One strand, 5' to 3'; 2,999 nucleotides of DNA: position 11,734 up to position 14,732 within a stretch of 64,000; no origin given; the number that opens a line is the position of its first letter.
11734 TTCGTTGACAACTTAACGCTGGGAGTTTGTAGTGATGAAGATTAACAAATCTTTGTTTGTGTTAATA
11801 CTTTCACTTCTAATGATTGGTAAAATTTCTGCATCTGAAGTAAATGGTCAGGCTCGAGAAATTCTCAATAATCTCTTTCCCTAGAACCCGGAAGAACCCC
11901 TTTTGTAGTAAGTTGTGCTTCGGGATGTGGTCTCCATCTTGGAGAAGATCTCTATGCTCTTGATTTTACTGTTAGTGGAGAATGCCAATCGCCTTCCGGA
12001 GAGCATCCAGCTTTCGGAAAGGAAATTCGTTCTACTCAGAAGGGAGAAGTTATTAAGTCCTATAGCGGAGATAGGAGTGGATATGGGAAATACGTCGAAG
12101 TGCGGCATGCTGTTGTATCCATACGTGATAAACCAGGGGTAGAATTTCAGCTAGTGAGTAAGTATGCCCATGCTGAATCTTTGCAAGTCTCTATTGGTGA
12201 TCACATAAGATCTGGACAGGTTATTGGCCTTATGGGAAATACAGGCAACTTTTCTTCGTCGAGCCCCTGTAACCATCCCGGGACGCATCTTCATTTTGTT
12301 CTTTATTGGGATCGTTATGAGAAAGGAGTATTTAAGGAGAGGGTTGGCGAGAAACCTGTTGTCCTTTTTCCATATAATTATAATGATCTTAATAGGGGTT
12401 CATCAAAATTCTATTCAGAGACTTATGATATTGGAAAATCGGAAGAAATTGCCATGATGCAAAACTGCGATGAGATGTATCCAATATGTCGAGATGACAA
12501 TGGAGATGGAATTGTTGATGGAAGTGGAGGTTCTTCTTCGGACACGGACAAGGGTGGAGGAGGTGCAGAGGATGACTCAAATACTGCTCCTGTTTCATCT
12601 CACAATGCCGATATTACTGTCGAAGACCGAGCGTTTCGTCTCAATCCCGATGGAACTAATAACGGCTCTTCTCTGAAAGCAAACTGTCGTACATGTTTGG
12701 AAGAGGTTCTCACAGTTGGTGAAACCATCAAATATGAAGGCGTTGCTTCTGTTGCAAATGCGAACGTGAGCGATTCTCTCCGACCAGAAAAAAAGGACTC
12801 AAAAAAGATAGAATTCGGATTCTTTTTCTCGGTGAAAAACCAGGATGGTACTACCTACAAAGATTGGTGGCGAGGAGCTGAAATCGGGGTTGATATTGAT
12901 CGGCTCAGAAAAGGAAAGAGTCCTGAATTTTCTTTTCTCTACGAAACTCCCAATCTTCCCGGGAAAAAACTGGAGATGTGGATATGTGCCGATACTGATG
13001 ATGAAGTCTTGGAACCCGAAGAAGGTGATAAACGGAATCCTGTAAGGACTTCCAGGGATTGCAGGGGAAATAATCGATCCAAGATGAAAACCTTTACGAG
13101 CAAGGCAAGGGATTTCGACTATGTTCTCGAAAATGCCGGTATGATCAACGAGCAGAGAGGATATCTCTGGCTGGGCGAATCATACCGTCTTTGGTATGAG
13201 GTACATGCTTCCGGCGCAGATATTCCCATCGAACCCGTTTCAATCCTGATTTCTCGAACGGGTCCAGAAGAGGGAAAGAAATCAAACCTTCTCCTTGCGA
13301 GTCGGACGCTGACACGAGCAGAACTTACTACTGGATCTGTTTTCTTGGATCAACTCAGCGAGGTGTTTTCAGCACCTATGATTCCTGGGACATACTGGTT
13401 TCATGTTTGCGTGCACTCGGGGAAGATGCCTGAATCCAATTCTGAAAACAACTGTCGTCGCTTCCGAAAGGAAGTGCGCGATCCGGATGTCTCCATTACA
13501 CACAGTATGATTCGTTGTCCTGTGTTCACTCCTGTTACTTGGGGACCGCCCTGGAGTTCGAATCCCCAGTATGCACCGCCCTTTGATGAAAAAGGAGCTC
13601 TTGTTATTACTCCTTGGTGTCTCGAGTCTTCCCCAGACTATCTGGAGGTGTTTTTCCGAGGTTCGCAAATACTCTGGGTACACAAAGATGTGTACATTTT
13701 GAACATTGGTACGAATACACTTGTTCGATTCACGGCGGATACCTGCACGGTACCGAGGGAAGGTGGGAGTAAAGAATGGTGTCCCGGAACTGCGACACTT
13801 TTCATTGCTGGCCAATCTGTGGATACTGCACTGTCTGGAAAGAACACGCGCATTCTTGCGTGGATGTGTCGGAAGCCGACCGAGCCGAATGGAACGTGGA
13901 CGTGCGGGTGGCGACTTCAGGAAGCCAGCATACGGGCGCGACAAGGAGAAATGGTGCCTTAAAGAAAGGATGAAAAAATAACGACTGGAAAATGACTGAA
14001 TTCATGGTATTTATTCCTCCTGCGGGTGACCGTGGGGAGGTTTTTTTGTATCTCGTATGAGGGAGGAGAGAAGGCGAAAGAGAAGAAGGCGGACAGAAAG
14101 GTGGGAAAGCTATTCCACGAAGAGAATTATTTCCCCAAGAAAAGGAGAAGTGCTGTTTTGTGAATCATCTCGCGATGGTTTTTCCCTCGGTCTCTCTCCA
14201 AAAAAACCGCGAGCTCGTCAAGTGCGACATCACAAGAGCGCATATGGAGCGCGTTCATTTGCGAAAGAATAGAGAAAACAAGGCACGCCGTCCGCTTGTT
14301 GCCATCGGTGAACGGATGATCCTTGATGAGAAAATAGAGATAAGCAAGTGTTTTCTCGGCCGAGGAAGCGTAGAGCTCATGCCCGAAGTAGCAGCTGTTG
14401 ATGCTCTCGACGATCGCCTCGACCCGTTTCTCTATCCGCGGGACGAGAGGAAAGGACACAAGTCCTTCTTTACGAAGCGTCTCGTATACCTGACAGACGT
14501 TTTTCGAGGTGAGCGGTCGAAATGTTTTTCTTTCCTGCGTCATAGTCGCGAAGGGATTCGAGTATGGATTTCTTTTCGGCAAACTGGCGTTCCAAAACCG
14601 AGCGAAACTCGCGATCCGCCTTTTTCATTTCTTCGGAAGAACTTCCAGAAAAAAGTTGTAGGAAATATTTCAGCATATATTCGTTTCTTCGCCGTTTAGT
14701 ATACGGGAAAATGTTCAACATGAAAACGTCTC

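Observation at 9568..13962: Partially duplicated two-gene module (TM-anchored protein plus M23 peptidase) with a decayed upstream copy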

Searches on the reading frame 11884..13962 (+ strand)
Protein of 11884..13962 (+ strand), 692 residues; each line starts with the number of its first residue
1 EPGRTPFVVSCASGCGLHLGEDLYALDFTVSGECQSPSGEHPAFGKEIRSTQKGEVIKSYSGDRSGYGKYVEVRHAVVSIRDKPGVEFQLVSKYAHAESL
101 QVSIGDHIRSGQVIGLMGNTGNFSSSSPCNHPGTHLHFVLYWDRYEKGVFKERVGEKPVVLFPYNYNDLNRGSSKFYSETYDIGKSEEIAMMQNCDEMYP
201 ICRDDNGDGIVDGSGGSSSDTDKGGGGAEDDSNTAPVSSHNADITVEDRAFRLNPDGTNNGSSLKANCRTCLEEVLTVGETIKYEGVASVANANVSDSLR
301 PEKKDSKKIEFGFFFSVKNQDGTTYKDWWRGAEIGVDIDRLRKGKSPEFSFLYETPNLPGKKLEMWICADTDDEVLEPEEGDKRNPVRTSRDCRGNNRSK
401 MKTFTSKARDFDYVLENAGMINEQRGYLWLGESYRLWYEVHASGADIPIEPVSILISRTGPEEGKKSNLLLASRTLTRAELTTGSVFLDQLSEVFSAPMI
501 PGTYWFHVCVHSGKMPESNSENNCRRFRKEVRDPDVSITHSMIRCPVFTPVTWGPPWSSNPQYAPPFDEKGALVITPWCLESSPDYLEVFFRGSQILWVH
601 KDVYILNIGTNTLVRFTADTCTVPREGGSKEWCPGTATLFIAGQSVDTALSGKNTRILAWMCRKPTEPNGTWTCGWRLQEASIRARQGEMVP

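Call 6: search_protein_families(library=pfam, proteins=[window:11884-13962:+], max_evalue=0.01)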
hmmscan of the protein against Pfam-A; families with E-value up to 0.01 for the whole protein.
window:11884-13962:+ (692 aa): 1 family
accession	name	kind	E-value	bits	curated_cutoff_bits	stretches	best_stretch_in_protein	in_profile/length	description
PF01551.29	Peptidase_M23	-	1.2e-14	54.6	28.7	1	45-143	13-90/96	Peptidase family M23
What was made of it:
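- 11768..13962 (+): Secreted M23 peptidoglycan hydrolase. The signal peptide (11768-11884) is in another frame, with the frame change at the CCC run 11879-11881. The body (11884-13962) comprises an M23 head, Ig-like repeats and a C-terminal domain. Pfam PF01551 at E 1.2e-14 (call 6).
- On Peptidase family M23 (PF01551), for gene 11884-13962: 54.6 bits against a cut-off of 28.7, E 1.2e-14, residues 45-143 (call 6).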

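Call 20: find_homologous_proteins(query=window:11884-13962:+, max_evalue=0.001)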
Query window:11884-13962:+ (692 aa): 5 proteins with E <= 0.001 among 8000 candidates.
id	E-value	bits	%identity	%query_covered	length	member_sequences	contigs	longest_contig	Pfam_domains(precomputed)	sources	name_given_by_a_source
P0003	0.0e+0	1527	100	93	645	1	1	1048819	PF01551.30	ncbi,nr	ncbi:MAG: M23 family metallopeptidase [Candidatus Moraniibacteriota bacterium]|nr:MAG: M23 family me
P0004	2.8e-94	335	66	30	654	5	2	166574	PF01551.30,PF07705.18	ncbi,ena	-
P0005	1.5e-80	290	36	76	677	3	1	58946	PF01551.30,PF07705.18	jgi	jgi:hypothetical protein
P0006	1.7e-37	147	31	48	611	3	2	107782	-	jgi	jgi:hypothetical protein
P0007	1.1e-5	42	38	18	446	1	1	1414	PF01551.30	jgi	jgi:hypothetical protein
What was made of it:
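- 11768..13962 (+): Orthologues P0004 and P0005 carry M23 plus CARDB (call 20).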

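Call 21: find_encoding_contigs(protein=P0004, flank=8000, max_places=4)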
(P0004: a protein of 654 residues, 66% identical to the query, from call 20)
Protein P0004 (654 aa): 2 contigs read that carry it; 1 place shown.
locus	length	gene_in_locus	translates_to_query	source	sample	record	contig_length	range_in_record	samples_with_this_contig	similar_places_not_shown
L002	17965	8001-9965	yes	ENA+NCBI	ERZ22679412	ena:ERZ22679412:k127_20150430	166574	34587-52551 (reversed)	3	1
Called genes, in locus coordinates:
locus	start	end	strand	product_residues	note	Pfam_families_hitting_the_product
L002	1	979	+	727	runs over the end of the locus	PF01551:Peptidase_M23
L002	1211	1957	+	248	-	PF01628:HrcA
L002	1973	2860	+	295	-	PF00293:NUDIX, PF01025:GrpE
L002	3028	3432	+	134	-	PF00011:HSP20, PF17886:ArsA_HSP20 (weak)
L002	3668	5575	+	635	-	PF00012:HSP70, PF06723:MreB_Mbl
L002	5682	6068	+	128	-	-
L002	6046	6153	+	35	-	-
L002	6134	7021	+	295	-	-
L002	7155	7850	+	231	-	-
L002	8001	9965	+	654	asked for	PF01551:Peptidase_M23, PF07705:CARDB (weak)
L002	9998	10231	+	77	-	-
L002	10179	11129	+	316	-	PF00535:Glycos_transf_2, PF10111:Glyco_tranf_2_2 (weak)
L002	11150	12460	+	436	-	PF03721:UDPG_MGDP_dh_N, PF00984:UDPG_MGDP_dh, PF03720:UDPG_MGDP_dh_C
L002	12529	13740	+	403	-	PF13439:Glyco_transf_4, PF13579:Glyco_trans_4_4, PF20706:GT4-conflict (weak), PF00534:Glycos_transf_1, PF13692:Glyco_trans_1_4, PF13524:Glyco_trans_1_2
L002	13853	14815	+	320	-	PF03706:LPG_synthase_TM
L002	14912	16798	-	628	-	PF13231:PMT_2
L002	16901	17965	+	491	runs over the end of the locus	PF12708:Pect-lyase_RHGA_epim (faint), PF00295:Glyco_hydro_28, PF13229:Beta_helix (faint)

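Call 22: find_encoding_contigs(protein=P0005, flank=8000, max_places=4)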
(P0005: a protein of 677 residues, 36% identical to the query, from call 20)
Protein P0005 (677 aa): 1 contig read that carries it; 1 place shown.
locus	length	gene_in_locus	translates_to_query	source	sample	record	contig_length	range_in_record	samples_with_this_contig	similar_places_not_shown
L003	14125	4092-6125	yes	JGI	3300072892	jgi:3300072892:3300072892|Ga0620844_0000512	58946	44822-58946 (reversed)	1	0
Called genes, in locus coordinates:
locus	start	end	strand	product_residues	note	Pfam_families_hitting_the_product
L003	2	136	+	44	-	?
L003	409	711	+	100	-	-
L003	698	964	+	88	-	PF13635:DUF4143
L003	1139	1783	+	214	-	PF18933:PsbP_2 (weak)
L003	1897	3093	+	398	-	PF01551:Peptidase_M23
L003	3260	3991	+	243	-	-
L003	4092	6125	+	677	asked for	PF01551:Peptidase_M23, PF07705:CARDB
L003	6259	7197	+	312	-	PF00535:Glycos_transf_2, PF10111:Glyco_tranf_2_2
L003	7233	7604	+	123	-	PF05635:23S_rRNA_IVP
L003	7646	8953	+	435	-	PF03446:NAD_binding_2 (faint), PF03721:UDPG_MGDP_dh_N, PF03807:F420_oxidored (faint), PF00984:UDPG_MGDP_dh, PF03720:UDPG_MGDP_dh_C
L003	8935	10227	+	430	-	PF13439:Glyco_transf_4, PF13477:Glyco_trans_4_2, PF13579:Glyco_trans_4_4, PF20706:GT4-conflict, PF00534:Glycos_transf_1, PF13692:Glyco_trans_1_4, PF13524:Glyco_trans_1_2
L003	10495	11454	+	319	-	PF03706:LPG_synthase_TM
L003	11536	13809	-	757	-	PF02366:PMT, PF13231:PMT_2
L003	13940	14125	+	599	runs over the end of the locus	PF13231:PMT_2, PF14897:EpsG (weak)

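Call 23: find_encoding_contigs(protein=P0006, flank=8000, max_places=4)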
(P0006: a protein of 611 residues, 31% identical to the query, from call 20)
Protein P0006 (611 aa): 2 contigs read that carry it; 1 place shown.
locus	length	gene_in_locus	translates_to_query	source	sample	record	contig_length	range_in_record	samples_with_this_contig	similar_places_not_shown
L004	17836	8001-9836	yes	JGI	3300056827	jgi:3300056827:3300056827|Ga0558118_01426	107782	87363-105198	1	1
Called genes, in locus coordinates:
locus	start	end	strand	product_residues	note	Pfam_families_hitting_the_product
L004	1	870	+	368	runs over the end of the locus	PF00953:Glycos_transf_4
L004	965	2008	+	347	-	PF00162:PGK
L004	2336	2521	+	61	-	-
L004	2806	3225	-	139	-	PF01741:MscL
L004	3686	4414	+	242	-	PF02163:Peptidase_M50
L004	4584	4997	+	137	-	PF00164:Ribosom_S12_S23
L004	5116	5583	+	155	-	PF00177:Ribosomal_S7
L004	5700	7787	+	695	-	PF00009:GTP_EFTU, PF03144:GTP_EFTU_D2, PF22042:EF-G_D2, PF14492:EFG_III, PF16658:RF3_C (weak), PF03764:EFG_IV, PF00679:EFG_C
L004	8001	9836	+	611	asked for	-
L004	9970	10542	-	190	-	PF01195:Pept_tRNA_hydro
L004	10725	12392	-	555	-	PF03816:LytR_cpsA_psr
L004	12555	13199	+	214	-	PF10502:Peptidase_S26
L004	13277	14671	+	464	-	PF13393:tRNA-synt_His, PF00587:tRNA-synt_2b, PF03129:HGTP_anticodon (weak)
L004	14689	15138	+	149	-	-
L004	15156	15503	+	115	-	PF11969:DcpS_C, PF01230:HIT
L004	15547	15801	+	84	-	-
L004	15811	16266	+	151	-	PF09424:YqeY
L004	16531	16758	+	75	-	PF01219:DAGK_prokar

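Call 28: find_related_loci(query=A1, collection=genome_contigs, flank=10000)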
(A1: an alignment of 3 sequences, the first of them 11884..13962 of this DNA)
Query A1 (692 aa) in genome_contigs; peptide patterns used: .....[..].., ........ (x = any residue, [..] = any of these).
84 stretches matched a pattern; 22 encode a relative of the query (tblastn E <= 1e-3); 22 distinct loci.
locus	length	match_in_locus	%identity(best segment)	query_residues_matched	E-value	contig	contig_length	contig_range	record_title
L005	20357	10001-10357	36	8-141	3e-17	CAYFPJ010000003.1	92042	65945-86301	MAG TPA_asm: uncultured Gammaproteobacteria bacterium isolate ERP019367_co2_52 genome assembly, contig: NODE_258_length_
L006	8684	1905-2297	34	7-153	1e-14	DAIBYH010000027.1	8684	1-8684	MAG TPA_asm: Candidatus Parcubacteria bacterium isolate clean5438 NODE_27_length_8684_cov_3.685024, whole genome shotgun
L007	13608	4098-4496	37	10-156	3e-14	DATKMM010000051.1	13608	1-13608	MAG TPA_asm: Candidatus Paceibacterota bacterium isolate SMAG_U14711 k141_3305631, whole genome shotgun sequence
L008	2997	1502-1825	36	18-143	4e-14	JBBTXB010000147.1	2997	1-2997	MAG: Patescibacteria group bacterium isolate H14-bin029_1 H14_bin029_1_000000000147, whole genome shotgun sequence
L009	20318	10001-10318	40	18-138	6e-14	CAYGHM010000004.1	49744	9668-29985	MAG TPA_asm: uncultured Gammaproteobacteria bacterium isolate ERP113451_co1_442 genome assembly, contig: NODE_556_length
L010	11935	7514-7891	36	18-156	7e-15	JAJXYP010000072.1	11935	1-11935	MAG: bacterium isolate BP6.bin90 NODE_9019_length_11935_cov_1.207063, whole genome shotgun sequence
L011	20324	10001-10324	35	18-140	2e-13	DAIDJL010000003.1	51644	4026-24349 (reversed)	MAG TPA_asm: Candidatus Parcubacteria bacterium isolate clean384 k141_1205447, whole genome shotgun sequence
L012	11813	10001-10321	37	18-140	2e-13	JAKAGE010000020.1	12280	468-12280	MAG: bacterium isolate WY2.bin145 NODE_7987_length_12280_cov_1.311199, whole genome shotgun sequence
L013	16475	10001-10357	35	18-153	3e-13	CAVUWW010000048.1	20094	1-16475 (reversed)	MAG: uncultured bacterium isolate MFD01112.bin.2.16 genome assembly, contig: contig_79205, whole genome shotgun sequence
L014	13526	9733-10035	36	21-141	9e-13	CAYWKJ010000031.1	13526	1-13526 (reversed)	MAG TPA_asm: uncultured Candidatus Peribacteria bacterium isolate SRP167671_co2_239 genome assembly, contig: NODE_5925_l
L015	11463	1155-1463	36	21-143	1e-12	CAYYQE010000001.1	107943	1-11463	MAG TPA_asm: uncultured Candidatus Peribacteria bacterium isolate SRP200020_co1_165 genome assembly, contig: NODE_162_le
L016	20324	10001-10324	35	18-140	3e-12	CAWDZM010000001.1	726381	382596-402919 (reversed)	MAG: uncultured bacterium isolate MFD01223.bin.1.73 genome assembly, contig: contig_20113, whole genome shotgun sequence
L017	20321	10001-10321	34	18-140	4e-12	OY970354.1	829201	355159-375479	MAG: uncultured bacterium isolate MFD04540.bin.2.12 genome assembly, chromosome: 1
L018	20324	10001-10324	35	18-140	3e-12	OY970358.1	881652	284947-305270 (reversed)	MAG: uncultured bacterium isolate MFD00082.bin.c.7 genome assembly, chromosome: 1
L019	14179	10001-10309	37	21-143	4e-12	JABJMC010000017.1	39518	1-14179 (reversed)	MAG: Candidatus Peregrinibacteria bacterium isolate SI075_bin129 k141_889719, whole genome shotgun sequence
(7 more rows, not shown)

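Call 75: search_protein_families(library=pfam, proteins=[L002:7155-7847:+, L003:3260-3988:+], max_evalue=0.1)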
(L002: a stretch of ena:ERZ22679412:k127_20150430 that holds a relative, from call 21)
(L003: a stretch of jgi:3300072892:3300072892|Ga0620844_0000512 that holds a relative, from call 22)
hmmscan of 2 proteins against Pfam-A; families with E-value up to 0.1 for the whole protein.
L002:7155-7847:+ (231 aa): 1 family
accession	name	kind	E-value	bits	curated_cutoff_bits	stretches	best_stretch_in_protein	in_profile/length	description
PF06125.17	DUF961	-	0.047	14.6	25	1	159-222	9-72/100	Bacterial protein of unknown function (DUF961)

L003:3260-3988:+ (243 aa): 0 families

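Call 80: search_solved_structures(query=window:11884-13959:+, max_evalue=0.001)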
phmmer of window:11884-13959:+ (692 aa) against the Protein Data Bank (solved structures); distinct sequences matched with E-value up to 0.001: 0.

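Call 91: find_related_loci(query=A1, collection=viral_contigs, flank=5000)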
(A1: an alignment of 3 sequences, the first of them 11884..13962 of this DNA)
Query A1 (692 aa) in viral_contigs; peptide patterns used: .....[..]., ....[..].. (x = any residue, [..] = any of these).
87 stretches matched a pattern; 1 encode a relative of the query (tblastn E <= 1e-3); 1 distinct loci.
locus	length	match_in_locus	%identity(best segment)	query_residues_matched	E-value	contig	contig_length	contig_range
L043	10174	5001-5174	36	61-138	1e-6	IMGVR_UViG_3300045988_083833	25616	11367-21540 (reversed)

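Call 92: search_protein_families(library=phrogs, proteins=[window:11884-13959:+], max_evalue=0.01)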
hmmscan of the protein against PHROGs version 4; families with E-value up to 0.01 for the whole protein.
window:11884-13959:+ (692 aa): 15 families
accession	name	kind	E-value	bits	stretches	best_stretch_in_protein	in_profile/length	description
phrog_1067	-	head and packaging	3.3e-08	33.4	1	31-146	748-853/991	minor head protein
phrog_3578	-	lysis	3.5e-08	34.2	1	50-138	252-334/405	endolysin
phrog_16615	-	other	6.3e-07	29.5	1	45-138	429-502/529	peptidase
phrog_7767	-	other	2.7e-06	28.3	1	45-139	31-105/194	metallo-endopeptidase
phrog_14988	-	other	3.3e-06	28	1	47-141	46-127/272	peptidase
phrog_21656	-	other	3.3e-06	26.4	1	45-138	647-727/1022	peptidase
phrog_10030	-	tail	7.5e-06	24.5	1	45-139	1924-2004/2105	tail length tape measure protein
phrog_9205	-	unknown function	3.3e-05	22.7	1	47-124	564-632/1144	-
phrog_6700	-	lysis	0.0002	19.4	1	45-138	2636-2709/2898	endolysin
phrog_11037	-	unknown function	0.00038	20.8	1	89-151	240-294/365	-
phrog_13392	-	lysis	0.00053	20.6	1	82-159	98-168/308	endolysin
phrog_3084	-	lysis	0.0017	18.4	1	46-145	38-121/468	endolysin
phrog_28672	-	other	0.0028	17.3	1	45-138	298-371/397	metallo-endopeptidase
phrog_4070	-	tail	0.0031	16.7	1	92-144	668-713/989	tail length tape measure protein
phrog_167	-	tail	0.0047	15.7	1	45-132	1227-1287/1555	tail length tape measure protein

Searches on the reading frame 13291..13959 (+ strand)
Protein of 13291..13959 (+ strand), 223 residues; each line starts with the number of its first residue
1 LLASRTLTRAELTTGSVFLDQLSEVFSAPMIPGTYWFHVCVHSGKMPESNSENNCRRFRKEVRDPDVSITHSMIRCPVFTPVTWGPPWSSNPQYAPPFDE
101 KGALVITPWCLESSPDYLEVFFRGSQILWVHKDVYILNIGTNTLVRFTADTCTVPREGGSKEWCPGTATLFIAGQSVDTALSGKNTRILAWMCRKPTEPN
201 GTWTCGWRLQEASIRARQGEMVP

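Call 75: search_protein_families(library=pfam, proteins=[window:13291-13959:+], max_evalue=0.1)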
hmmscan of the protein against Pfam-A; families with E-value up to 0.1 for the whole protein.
window:13291-13959:+ (223 aa): 0 families
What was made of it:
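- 13471..13959 (+): C-terminal Cys-containing domain of the hydrolase, with no Pfam family. It includes 13789-13874, the counterpart of the remnant. No Pfam hit (call 75).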

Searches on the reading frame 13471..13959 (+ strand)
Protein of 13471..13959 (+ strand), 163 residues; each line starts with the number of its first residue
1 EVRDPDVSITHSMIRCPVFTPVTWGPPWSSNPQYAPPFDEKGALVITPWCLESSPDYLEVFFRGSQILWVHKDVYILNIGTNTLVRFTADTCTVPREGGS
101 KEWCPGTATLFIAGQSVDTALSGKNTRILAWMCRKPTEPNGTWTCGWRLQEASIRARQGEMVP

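Call 78: search_solved_structures(query=A6, max_evalue=1)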
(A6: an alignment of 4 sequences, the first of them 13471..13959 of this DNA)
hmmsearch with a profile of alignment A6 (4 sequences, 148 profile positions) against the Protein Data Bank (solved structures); distinct sequences matched with E-value up to 1: 1.
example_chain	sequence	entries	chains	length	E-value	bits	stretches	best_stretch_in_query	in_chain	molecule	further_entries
9emm_A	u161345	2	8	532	0.57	13.3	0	31-69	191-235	Glucose-6-phosphate 1-dehydrogenase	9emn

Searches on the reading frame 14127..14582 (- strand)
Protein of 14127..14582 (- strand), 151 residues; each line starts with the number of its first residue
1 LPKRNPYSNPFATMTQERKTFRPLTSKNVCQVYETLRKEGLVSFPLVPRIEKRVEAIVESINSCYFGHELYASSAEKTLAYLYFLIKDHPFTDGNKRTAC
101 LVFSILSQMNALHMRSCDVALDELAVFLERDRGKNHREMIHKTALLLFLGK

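Call 6: search_protein_families(library=pfam, proteins=[window:14127-14582:-], max_evalue=0.01)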
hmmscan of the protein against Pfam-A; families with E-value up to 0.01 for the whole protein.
window:14127-14582:- (151 aa): 1 family
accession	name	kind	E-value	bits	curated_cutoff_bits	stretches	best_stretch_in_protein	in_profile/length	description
PF02661.23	Fic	-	1.7e-09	38.9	24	1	24-105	2-91/93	Fic/DOC family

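Call 38: find_encoding_contigs(protein=window:14127-14582:-, flank=10000, max_places=10)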
Protein window:14127-14582:- (151 aa): no gene with exactly this product is on record in the collection.
